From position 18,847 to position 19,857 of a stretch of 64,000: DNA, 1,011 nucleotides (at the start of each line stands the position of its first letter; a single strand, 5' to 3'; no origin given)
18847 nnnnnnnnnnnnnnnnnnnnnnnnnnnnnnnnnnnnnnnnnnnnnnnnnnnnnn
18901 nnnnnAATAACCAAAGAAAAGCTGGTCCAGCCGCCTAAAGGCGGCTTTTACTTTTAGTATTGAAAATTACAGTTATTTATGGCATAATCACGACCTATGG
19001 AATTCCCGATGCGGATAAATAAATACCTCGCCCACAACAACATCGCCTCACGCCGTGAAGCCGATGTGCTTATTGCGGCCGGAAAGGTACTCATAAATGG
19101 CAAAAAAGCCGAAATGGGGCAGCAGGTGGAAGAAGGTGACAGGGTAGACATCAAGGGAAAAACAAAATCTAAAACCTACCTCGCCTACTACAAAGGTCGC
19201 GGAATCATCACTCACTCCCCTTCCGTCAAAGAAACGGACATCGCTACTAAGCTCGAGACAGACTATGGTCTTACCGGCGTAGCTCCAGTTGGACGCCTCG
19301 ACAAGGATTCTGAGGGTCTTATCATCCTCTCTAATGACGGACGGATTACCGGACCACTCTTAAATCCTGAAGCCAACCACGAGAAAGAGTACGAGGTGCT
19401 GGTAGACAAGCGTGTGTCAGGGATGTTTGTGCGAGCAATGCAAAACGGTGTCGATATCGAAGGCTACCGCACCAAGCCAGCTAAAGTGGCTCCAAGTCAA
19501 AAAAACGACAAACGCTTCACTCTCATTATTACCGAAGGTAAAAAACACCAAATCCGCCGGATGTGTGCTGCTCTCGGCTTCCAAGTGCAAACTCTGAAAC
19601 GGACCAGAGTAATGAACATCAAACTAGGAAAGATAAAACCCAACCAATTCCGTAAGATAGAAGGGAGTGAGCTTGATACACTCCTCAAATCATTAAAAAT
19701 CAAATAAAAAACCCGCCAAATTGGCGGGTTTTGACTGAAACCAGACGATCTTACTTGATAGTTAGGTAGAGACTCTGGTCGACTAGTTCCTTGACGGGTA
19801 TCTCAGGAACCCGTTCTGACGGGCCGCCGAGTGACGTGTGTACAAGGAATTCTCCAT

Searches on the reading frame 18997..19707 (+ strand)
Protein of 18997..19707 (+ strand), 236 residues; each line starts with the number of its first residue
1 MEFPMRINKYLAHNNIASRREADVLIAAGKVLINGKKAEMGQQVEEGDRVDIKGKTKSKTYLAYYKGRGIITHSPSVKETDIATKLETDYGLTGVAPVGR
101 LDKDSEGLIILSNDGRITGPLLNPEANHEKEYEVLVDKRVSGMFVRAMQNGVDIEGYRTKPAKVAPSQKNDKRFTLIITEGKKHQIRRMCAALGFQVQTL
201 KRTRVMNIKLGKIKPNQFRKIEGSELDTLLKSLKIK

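Call 110: search_protein_families(library=pfam, proteins=[window:18997-19707:+], max_evalue=0.0001)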
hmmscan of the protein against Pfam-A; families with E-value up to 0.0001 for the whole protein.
window:18997-19707:+ (236 aa): 2 families
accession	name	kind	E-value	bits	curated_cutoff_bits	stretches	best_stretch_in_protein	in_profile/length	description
PF00849.27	PseudoU_synth_2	-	7.7e-17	62.4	26.8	1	61-192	2-152/152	RNA pseudouridylate synthase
PF01479.30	S4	-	3.4e-10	39.9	22.8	1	5-50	1-48/48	S4 domain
